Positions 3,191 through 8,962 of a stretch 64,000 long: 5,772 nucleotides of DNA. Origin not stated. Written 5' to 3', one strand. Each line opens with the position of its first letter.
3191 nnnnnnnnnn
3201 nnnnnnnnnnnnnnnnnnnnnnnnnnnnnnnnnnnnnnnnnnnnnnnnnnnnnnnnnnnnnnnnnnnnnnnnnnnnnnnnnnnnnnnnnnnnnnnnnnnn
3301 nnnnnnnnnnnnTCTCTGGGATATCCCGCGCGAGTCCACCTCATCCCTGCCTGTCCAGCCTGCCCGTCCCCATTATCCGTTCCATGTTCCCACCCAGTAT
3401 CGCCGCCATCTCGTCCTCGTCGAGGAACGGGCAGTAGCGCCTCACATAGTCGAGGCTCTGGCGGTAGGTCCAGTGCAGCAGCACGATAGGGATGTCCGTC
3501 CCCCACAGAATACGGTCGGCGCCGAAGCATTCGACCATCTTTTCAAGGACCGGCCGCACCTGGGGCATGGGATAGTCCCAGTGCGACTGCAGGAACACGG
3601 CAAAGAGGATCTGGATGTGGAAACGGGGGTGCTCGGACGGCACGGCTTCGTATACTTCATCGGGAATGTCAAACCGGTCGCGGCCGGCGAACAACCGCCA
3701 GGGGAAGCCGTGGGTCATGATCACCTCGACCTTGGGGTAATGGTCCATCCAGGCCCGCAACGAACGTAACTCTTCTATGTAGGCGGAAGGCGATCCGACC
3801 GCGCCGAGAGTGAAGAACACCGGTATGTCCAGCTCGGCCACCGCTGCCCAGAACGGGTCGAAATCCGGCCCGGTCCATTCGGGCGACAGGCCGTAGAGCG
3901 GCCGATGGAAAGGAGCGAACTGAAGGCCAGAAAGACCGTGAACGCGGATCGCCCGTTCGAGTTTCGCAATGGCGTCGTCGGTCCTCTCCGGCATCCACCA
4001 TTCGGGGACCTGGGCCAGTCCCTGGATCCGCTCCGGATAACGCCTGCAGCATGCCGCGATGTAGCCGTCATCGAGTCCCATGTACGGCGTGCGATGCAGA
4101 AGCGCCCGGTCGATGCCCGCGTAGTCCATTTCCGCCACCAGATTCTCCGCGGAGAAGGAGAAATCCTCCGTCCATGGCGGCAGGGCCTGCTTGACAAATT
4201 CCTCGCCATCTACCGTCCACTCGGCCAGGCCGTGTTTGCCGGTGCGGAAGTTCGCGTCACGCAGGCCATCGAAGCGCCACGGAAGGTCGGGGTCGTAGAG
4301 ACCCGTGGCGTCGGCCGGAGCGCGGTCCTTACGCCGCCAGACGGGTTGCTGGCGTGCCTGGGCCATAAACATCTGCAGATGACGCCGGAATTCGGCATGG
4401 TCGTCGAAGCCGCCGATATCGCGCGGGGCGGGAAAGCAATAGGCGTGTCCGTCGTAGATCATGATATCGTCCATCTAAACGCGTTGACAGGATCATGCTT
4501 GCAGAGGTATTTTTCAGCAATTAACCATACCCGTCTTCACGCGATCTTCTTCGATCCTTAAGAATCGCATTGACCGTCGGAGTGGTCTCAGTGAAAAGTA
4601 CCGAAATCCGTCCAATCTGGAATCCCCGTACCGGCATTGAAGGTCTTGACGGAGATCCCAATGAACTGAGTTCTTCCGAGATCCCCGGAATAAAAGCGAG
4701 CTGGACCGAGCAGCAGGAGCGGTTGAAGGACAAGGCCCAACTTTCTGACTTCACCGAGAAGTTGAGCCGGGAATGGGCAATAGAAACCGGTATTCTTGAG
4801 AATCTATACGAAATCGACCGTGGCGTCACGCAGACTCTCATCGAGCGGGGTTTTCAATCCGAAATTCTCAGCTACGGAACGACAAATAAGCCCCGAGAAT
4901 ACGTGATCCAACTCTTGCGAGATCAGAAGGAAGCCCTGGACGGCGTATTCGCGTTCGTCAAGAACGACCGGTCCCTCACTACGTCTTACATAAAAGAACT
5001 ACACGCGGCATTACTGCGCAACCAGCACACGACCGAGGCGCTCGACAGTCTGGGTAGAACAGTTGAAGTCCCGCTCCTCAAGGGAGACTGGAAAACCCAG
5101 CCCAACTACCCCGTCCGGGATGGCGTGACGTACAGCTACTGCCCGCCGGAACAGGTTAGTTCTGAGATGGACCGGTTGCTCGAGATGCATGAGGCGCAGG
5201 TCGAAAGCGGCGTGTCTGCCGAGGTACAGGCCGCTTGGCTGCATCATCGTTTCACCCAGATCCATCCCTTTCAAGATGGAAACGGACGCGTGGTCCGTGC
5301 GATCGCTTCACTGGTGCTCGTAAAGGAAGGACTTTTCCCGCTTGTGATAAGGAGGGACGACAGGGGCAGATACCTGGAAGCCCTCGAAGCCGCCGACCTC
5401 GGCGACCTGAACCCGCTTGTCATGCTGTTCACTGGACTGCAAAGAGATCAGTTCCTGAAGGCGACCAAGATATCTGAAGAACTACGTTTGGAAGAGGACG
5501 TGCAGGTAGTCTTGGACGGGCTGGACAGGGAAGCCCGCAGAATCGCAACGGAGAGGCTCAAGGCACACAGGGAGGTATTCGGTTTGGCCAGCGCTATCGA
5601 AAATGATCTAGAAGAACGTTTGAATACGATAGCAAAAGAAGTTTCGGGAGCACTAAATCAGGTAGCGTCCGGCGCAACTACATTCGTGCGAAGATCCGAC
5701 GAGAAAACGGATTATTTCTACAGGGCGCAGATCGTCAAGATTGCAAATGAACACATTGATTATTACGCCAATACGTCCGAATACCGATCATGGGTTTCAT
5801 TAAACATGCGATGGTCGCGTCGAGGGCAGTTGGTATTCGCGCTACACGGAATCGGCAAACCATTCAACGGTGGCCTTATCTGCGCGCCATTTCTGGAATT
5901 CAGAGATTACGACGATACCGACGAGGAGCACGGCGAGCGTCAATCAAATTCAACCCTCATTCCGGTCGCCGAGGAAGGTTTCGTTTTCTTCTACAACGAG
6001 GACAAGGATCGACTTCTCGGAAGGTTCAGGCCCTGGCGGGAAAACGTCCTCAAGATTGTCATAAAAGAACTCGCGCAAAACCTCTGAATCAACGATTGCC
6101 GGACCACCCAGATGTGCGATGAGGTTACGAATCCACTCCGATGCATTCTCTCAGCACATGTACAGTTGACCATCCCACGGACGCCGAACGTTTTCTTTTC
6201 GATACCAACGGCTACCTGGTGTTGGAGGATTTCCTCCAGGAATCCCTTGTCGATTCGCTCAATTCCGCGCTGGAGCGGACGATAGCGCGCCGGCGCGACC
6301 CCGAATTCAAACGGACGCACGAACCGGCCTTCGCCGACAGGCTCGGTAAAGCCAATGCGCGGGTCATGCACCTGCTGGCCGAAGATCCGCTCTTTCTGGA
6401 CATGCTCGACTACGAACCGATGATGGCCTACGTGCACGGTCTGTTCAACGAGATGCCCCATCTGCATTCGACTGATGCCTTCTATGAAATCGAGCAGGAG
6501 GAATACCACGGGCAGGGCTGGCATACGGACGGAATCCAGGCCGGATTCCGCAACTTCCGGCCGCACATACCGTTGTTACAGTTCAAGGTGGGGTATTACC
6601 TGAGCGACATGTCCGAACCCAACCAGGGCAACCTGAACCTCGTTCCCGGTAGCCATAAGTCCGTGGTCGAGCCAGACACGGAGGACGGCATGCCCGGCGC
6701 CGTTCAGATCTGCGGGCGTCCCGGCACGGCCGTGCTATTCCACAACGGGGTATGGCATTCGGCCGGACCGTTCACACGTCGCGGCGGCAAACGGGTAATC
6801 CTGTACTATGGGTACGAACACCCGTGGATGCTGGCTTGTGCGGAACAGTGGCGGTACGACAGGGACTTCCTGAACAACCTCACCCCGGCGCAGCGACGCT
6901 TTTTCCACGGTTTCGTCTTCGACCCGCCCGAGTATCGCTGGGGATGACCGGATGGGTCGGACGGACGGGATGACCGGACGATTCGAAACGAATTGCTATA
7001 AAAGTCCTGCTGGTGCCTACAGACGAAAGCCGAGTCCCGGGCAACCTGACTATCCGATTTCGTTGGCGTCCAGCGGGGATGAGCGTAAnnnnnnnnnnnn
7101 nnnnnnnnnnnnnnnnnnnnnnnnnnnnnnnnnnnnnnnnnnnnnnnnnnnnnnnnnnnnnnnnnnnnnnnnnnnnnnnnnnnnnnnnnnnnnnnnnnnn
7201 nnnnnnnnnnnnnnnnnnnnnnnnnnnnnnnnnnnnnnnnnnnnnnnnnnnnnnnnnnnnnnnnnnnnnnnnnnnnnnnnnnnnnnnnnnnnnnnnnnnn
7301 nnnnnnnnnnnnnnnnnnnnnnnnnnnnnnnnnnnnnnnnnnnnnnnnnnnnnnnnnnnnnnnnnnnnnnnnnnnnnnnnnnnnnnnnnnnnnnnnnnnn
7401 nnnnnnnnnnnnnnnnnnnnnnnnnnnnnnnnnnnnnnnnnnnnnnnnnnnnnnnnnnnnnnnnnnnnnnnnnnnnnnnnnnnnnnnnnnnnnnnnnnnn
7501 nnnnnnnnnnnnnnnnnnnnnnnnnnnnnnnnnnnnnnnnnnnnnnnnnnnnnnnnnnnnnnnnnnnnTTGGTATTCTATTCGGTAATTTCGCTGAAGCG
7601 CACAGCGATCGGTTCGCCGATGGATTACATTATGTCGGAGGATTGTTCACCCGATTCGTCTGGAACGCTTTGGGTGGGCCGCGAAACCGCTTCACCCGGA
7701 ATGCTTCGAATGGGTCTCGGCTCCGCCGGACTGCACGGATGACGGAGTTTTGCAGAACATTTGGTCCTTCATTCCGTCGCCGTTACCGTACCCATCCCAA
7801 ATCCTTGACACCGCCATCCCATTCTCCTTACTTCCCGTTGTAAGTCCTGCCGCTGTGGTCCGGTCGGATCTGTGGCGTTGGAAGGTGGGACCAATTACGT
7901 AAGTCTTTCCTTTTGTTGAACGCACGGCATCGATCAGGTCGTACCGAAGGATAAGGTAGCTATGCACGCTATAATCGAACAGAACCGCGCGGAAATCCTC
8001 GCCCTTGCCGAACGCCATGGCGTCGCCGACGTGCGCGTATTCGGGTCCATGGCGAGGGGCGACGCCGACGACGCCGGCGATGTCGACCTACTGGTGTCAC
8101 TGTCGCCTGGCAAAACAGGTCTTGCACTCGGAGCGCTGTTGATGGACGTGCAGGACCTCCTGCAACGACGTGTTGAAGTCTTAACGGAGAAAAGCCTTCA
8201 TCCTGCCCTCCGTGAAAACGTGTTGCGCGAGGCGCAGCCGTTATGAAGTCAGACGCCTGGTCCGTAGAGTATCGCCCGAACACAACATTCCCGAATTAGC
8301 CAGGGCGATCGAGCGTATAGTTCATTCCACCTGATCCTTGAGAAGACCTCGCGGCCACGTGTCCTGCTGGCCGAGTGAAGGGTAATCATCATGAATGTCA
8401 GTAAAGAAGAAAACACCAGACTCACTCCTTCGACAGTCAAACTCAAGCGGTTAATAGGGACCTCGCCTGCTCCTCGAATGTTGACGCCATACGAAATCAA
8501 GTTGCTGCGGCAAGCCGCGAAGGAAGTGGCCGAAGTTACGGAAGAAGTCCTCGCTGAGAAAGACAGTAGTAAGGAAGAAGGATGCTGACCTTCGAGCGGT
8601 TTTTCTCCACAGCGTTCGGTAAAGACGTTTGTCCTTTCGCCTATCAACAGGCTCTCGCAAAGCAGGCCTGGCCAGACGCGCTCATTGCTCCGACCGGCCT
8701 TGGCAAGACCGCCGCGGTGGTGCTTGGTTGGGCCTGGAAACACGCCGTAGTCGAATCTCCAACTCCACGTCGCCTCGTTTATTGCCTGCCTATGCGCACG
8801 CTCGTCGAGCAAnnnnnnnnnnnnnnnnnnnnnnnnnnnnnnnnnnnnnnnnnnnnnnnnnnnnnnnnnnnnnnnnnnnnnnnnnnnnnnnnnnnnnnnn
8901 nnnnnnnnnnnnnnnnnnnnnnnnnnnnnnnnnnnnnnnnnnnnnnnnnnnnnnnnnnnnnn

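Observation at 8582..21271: Complete type I-G (I-U) CRISPR-Cas locus with 35-repeat array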

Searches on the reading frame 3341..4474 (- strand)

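Call 15: search_protein_families(library=pfam, proteins=[window:3341-4474:-], max_evalue=0.001)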
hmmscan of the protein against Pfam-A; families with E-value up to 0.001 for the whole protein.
window:3341-4474:- (377 aa): 1 family
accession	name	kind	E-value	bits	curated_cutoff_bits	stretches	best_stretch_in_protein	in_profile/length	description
PF04909.20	Amidohydro_2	-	1.1e-25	91.4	26.4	1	107-366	38-285/289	Amidohydrolase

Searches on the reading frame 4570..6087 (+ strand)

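Call 15: search_protein_families(library=pfam, proteins=[window:4570-6087:+], max_evalue=0.001)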
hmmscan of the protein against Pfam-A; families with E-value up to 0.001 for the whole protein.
window:4570-6087:+ (505 aa): 1 family
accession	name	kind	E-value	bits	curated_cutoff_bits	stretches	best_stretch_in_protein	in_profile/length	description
PF02661.23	Fic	-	1e-18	68.4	24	1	136-250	2-93/93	Fic/DOC family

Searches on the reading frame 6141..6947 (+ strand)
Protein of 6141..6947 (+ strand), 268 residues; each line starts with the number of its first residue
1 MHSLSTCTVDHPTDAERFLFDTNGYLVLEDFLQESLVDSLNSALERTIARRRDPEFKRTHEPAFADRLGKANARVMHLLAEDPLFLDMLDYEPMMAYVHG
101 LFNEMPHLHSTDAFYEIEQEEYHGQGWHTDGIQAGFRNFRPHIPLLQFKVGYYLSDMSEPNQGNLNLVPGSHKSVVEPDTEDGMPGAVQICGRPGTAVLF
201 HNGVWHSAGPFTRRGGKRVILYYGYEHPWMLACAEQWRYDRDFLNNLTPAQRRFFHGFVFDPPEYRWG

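Call 15: search_protein_families(library=pfam, proteins=[window:6141-6947:+], max_evalue=0.001)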
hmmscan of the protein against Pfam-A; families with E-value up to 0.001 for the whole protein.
window:6141-6947:+ (268 aa): 1 family
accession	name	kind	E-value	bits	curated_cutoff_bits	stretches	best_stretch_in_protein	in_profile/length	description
PF05721.19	PhyH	-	1.1e-16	62.2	22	1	20-211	1-205/213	Phytanoyl-CoA dioxygenase (PhyH)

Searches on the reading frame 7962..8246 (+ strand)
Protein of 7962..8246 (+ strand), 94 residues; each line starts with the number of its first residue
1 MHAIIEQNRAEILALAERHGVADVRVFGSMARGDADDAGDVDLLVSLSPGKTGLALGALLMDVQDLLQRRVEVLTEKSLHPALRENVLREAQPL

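Call 15: search_protein_families(library=pfam, proteins=[window:7962-8246:+], max_evalue=0.001)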
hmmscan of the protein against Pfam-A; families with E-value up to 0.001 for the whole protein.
window:7962-8246:+ (94 aa): 2 families
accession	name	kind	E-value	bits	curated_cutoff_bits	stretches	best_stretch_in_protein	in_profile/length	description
PF01909.29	NTP_transf_2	-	5.5e-13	49.6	21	1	14-92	7-91/93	Nucleotidyltransferase domain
PF18765.7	Polbeta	-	2.8e-08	34.2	26.9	1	15-92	6-85/93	Polymerase beta, Nucleotidyltransferase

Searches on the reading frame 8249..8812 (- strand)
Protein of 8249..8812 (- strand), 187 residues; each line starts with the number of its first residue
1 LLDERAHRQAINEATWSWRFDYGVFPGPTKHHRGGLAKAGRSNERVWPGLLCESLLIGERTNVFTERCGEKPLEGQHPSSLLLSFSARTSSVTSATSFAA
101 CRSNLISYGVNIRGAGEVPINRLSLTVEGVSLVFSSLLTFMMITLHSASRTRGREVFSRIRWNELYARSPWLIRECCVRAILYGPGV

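Call 15: search_protein_families(library=pfam, proteins=[window:8249-8812:-], max_evalue=0.001)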
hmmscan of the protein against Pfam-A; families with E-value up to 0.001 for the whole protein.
window:8249-8812:- (187 aa): 0 families
